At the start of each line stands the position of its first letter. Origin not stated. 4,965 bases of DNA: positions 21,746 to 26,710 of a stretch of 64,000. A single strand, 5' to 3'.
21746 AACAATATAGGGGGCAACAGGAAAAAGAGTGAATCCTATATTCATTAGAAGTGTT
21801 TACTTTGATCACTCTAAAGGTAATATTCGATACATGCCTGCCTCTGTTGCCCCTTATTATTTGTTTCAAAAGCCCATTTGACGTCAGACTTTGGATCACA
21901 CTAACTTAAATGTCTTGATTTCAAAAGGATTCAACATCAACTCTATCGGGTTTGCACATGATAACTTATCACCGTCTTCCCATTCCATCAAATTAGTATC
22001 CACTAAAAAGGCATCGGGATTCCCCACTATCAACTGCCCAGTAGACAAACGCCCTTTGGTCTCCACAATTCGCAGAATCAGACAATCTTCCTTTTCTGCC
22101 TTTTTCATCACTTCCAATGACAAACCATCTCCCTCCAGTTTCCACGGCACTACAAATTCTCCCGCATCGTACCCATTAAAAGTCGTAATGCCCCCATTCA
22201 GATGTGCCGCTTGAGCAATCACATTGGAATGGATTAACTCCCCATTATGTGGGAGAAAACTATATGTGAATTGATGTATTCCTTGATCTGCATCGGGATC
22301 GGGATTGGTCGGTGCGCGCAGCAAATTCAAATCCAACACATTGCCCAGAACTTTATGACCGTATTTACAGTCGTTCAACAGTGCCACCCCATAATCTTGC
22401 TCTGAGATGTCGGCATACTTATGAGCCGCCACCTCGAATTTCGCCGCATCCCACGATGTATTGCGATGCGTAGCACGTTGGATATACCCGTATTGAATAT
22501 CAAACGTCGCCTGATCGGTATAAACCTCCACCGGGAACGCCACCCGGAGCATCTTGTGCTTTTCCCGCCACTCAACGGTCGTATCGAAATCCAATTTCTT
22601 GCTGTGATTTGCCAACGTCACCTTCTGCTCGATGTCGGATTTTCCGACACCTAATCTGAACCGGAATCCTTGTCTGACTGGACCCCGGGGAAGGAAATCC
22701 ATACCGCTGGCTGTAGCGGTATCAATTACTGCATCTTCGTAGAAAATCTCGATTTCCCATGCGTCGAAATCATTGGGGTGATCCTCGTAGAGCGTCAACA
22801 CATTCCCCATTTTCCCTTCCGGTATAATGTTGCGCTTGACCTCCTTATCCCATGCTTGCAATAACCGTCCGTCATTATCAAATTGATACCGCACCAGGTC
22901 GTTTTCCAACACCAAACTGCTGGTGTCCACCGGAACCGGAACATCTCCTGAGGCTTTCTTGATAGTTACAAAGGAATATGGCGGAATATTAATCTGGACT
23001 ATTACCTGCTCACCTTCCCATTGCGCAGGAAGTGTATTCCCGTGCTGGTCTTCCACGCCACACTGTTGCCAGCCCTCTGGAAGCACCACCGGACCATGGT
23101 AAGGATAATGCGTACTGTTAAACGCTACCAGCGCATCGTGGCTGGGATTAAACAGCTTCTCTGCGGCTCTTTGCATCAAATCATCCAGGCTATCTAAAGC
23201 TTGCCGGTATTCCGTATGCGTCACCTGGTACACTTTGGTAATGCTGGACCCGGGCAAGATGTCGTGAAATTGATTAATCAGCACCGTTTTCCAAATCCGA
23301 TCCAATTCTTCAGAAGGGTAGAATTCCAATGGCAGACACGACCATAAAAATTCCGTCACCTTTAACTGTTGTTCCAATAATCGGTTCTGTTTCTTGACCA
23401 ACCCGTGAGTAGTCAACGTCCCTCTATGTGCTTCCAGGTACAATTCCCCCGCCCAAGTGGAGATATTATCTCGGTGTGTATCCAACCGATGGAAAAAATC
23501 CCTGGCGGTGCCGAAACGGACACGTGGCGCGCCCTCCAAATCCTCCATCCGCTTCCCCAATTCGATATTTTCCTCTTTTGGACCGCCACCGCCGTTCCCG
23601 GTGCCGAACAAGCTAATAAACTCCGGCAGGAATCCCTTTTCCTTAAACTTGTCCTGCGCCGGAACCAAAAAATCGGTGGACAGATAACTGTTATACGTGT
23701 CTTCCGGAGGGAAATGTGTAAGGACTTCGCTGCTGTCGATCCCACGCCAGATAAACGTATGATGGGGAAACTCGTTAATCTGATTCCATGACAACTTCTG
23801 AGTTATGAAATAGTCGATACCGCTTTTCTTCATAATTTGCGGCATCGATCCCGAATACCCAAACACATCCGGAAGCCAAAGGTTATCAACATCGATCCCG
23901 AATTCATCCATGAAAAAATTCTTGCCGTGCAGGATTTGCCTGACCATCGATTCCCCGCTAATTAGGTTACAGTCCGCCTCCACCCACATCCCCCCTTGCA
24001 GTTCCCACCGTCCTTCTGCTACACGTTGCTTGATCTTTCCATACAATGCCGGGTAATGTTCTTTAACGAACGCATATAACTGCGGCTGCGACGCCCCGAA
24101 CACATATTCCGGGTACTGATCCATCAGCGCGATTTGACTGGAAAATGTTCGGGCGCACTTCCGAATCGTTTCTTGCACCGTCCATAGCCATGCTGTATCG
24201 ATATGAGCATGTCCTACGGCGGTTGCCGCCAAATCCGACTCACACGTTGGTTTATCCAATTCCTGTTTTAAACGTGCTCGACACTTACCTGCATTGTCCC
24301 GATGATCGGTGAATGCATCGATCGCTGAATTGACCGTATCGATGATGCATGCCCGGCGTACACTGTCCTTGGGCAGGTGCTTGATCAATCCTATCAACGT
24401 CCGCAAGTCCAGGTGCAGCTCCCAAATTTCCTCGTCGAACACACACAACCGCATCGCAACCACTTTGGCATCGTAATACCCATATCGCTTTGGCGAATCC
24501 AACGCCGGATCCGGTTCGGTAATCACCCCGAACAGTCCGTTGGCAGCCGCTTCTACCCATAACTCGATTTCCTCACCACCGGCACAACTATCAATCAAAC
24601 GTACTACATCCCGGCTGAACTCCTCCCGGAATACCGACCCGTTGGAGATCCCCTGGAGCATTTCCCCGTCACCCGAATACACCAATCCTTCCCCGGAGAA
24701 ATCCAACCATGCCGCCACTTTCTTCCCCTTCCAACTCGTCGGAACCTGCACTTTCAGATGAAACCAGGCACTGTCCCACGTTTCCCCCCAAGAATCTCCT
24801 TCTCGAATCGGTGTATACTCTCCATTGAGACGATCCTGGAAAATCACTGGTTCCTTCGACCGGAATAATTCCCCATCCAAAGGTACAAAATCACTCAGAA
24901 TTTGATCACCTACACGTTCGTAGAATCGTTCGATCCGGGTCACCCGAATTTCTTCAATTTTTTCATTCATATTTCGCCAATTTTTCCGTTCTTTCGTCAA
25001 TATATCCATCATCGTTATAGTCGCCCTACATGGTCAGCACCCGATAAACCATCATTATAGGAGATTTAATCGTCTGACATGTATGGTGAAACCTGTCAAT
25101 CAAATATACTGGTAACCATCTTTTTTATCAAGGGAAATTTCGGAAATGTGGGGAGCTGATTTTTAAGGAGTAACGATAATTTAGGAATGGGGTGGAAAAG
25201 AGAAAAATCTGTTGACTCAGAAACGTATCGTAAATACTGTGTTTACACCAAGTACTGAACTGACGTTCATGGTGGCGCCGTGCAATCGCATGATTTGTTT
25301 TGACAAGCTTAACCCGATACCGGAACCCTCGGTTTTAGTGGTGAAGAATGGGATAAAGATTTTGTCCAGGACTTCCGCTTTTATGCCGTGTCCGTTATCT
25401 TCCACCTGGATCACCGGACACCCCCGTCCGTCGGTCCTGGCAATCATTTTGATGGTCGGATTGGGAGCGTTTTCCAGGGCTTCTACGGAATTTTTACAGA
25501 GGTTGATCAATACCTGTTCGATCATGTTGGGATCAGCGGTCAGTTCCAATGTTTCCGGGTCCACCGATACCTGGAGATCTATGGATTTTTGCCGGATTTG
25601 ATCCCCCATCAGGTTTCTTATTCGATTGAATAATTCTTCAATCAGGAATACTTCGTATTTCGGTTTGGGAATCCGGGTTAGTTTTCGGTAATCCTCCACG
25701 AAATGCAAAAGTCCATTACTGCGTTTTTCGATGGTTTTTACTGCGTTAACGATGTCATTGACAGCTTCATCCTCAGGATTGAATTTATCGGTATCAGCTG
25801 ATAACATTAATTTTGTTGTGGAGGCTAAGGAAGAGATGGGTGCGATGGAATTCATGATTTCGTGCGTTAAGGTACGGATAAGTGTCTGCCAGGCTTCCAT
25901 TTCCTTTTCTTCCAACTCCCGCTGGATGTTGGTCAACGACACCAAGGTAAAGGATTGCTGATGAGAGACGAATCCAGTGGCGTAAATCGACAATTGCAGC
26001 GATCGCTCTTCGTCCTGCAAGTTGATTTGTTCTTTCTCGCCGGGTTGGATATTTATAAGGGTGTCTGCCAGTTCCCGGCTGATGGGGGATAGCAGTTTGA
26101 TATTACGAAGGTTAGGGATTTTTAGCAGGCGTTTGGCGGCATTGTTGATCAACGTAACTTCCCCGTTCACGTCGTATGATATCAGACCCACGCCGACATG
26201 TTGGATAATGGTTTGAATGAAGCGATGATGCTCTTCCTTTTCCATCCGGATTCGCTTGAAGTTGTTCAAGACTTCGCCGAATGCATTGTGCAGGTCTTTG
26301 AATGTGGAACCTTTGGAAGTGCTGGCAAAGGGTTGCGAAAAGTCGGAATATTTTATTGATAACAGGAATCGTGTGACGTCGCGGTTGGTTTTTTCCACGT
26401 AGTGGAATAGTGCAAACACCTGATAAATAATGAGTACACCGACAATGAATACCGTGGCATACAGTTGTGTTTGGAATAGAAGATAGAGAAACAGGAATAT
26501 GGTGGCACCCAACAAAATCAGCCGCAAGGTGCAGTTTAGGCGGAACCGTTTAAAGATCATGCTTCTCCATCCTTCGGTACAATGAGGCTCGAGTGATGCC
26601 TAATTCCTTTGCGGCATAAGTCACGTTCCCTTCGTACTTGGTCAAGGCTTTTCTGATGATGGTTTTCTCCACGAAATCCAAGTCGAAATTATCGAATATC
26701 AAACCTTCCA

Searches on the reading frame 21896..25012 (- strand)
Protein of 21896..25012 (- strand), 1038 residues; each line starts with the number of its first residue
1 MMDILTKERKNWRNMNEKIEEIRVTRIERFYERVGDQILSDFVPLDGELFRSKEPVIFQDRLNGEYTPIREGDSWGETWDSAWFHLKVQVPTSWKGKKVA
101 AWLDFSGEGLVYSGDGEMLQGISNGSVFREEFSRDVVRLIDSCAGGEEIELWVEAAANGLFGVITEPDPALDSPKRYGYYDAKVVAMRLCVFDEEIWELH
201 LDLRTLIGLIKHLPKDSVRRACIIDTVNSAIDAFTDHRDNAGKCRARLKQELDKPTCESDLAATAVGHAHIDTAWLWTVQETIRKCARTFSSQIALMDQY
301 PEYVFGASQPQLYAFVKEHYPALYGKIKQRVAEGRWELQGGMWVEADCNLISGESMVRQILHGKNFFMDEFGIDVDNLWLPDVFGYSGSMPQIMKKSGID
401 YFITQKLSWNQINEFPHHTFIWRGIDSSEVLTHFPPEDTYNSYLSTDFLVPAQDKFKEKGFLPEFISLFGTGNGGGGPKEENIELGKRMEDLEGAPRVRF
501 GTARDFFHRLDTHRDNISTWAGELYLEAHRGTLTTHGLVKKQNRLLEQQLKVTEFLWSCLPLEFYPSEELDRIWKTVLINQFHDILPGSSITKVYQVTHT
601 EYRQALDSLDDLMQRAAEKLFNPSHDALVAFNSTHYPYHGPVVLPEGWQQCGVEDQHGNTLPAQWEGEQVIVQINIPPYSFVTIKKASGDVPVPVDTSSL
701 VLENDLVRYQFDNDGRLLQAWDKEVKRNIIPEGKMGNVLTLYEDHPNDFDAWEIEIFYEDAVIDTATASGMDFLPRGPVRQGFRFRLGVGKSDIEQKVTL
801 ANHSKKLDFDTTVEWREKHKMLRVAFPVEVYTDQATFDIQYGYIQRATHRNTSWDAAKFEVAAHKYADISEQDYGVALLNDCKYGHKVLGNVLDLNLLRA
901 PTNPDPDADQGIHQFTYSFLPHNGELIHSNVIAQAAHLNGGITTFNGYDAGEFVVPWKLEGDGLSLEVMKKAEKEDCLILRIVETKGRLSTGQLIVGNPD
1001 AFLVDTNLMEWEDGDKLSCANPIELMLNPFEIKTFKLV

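Call 7: search_protein_families(library=pfam, proteins=[window:21896-25012:-], max_evalue=0.01)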
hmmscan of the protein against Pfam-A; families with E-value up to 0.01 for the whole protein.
window:21896-25012:- (1038 aa): 6 families
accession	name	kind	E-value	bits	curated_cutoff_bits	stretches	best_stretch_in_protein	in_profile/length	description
PF01074.27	Glyco_hydro_38N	-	2.3e-92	309.7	25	1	264-521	3-270/270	Glycosyl hydrolases family 38 N-terminal domain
PF07748.19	Glyco_hydro_38C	-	3.3e-61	207.6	25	1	702-906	1-205/206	Glycosyl hydrolases family 38 C-terminal domain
PF09261.16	Alpha-mann_mid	-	1.3e-24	86.5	31.1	1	527-620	1-96/96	Alpha mannosidase middle domain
PF22907.2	Ams1-like_1st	-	1e-13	51.8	27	1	44-165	6-123/145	Alpha-mannosidase, jelly roll domain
PF17677.7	Glyco_hydro38C2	-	4.9e-09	36.6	22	1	965-1035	3-72/72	Glycosyl hydrolases family 38 C-terminal beta sandwich domain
PF03065.20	Glyco_hydro_57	-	0.0019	18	21.2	1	313-408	80-175/291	Glycosyl hydrolase family 57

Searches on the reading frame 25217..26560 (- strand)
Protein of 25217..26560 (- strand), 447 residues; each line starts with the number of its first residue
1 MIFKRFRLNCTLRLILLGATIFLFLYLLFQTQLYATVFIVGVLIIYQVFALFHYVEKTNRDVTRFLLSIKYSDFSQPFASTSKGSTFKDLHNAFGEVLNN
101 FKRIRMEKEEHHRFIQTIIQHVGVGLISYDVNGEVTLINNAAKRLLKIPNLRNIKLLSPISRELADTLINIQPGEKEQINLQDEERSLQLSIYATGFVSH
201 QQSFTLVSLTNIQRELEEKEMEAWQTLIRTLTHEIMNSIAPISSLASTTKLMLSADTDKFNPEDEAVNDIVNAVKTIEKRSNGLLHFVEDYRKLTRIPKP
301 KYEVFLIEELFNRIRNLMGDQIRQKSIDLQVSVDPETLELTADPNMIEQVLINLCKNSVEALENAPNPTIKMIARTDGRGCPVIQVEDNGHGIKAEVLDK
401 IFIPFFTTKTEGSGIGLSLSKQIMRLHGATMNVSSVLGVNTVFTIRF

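Call 7: search_protein_families(library=pfam, proteins=[window:25217-26560:-], max_evalue=0.01)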
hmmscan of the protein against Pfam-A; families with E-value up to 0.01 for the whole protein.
window:25217-26560:- (447 aa): 3 families
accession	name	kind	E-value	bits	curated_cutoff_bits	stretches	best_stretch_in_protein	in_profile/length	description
PF02518.31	HATPase_c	-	2e-20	73.7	26.4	1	343-447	2-107/111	Histidine kinase-, DNA gyrase B-, and HSP90-like ATPase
PF13589.12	HATPase_c_3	-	0.00047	20.6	25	1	348-412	4-63/137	Histidine kinase-, DNA gyrase B-, and HSP90-like ATPase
PF13188.13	PAS_8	-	0.0023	18.2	21.8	1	114-153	2-40/65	PAS domain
